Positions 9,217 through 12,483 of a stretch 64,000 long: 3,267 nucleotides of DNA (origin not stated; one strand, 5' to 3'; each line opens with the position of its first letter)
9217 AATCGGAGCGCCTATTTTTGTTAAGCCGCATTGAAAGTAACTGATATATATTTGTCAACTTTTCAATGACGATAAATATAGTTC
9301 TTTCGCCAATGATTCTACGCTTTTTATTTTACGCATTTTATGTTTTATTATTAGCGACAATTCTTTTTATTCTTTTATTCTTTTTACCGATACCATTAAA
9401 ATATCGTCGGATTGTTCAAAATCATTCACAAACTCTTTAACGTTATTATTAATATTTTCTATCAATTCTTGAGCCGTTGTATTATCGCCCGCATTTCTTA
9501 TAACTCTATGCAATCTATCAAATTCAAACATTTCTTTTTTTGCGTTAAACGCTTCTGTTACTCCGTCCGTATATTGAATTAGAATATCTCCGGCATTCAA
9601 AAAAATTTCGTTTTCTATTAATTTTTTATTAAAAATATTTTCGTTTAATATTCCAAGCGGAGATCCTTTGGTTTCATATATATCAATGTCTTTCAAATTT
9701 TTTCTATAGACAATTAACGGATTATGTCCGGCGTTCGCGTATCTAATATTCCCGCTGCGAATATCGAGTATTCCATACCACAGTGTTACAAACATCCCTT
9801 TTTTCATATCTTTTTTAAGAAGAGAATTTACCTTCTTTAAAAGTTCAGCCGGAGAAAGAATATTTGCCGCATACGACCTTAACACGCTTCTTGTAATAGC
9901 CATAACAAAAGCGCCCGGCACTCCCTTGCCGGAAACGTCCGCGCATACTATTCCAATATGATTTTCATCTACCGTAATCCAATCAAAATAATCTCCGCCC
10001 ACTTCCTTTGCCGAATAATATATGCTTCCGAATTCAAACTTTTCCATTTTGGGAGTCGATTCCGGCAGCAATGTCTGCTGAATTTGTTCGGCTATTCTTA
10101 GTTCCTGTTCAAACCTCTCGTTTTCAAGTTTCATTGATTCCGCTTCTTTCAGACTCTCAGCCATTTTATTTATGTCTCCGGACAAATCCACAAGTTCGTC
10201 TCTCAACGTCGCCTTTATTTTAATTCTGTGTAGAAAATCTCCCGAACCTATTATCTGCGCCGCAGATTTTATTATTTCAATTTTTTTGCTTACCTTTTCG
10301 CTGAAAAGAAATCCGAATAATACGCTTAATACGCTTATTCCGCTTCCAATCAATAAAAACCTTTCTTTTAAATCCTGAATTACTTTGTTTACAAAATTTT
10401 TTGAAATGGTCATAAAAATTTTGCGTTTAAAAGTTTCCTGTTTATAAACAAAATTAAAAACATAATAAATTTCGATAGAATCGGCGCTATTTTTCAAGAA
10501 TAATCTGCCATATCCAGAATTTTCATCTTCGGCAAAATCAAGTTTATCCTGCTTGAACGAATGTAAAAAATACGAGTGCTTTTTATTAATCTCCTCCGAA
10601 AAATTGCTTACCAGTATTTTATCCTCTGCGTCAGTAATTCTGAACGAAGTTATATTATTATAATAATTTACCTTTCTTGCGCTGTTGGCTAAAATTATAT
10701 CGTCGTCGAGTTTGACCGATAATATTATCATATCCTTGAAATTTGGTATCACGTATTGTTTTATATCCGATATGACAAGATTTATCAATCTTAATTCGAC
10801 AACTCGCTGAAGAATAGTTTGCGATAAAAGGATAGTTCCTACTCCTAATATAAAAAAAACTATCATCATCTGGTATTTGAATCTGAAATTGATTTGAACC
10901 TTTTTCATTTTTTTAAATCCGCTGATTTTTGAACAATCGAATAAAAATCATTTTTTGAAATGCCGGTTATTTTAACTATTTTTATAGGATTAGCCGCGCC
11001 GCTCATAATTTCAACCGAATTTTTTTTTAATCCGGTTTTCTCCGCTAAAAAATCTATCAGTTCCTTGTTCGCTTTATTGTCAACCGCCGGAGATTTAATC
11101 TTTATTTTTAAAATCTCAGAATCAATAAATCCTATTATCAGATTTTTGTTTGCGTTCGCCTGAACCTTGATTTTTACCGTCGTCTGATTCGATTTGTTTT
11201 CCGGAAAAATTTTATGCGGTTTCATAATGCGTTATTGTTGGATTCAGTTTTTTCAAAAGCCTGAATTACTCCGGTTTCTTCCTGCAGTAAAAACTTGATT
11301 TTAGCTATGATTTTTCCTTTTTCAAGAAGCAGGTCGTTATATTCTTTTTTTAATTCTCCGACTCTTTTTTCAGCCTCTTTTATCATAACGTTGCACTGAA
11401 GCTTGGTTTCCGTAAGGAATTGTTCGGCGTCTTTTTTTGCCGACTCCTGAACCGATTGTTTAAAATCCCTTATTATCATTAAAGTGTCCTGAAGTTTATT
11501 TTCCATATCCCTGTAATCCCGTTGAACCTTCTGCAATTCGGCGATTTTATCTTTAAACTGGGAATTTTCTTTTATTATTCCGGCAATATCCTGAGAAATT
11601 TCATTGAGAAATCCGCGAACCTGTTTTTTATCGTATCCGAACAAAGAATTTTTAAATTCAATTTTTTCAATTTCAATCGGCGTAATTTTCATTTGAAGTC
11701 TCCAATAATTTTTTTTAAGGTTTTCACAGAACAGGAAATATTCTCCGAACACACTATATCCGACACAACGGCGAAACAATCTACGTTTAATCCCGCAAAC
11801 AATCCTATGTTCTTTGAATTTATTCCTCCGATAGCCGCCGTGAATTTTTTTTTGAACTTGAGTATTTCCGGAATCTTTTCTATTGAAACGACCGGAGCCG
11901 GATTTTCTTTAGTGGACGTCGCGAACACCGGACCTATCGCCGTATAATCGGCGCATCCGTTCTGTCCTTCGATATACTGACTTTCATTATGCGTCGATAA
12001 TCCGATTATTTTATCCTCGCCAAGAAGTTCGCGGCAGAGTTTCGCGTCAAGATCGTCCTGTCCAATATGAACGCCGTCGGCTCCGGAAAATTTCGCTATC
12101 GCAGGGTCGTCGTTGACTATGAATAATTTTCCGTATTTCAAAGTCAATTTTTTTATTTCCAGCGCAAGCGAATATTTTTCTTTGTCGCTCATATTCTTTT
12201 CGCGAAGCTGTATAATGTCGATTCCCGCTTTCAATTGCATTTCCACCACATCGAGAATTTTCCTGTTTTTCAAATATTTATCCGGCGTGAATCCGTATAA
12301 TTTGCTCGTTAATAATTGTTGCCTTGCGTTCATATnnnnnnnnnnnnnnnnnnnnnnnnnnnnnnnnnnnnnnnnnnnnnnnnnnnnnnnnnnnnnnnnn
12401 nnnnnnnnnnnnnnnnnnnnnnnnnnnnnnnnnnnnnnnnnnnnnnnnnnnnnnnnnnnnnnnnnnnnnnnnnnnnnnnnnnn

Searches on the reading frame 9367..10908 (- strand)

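Call 39: search_protein_families(library=pfam, proteins=[window:9367-10908:-], max_evalue=0.00001)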
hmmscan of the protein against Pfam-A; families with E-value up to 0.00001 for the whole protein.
window:9367-10908:- (513 aa): 1 family
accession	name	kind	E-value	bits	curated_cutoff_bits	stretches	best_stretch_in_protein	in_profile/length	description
PF07228.17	SpoIIE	-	6.7e-47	160.4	25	1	315-510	2-191/192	Stage II sporulation protein E (SpoIIE)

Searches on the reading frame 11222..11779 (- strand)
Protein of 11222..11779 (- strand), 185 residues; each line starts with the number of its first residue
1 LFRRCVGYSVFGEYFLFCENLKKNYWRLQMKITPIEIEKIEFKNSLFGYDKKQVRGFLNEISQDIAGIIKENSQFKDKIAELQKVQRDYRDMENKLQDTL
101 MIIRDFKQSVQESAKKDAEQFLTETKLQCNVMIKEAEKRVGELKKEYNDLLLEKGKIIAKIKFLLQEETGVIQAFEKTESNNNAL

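Call 39: search_protein_families(library=pfam, proteins=[window:11222-11779:-], max_evalue=0.00001)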
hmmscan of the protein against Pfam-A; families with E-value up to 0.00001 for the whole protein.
window:11222-11779:- (185 aa): 1 family
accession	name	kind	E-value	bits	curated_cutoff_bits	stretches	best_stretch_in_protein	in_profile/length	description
PF05103.18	DivIVA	-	4.2e-27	95.1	28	1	32-151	1-120/131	DivIVA protein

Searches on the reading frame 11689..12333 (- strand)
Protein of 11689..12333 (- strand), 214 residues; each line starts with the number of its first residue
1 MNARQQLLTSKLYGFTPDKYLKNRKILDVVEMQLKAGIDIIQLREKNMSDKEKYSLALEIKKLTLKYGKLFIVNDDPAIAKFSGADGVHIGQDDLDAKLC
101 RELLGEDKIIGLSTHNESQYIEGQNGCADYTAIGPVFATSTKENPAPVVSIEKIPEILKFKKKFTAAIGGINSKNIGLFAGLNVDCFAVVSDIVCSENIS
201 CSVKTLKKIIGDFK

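Call 3: search_protein_families(library=pfam, proteins=[window:11689-12333:-], max_evalue=1)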
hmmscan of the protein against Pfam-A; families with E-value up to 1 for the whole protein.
window:11689-12333:- (214 aa): 1 family
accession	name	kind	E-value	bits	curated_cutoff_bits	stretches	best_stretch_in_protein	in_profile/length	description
PF02581.23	TMP-TENI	-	1.1e-51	175.2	27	1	12-193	1-180/180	Thiamine monophosphate synthase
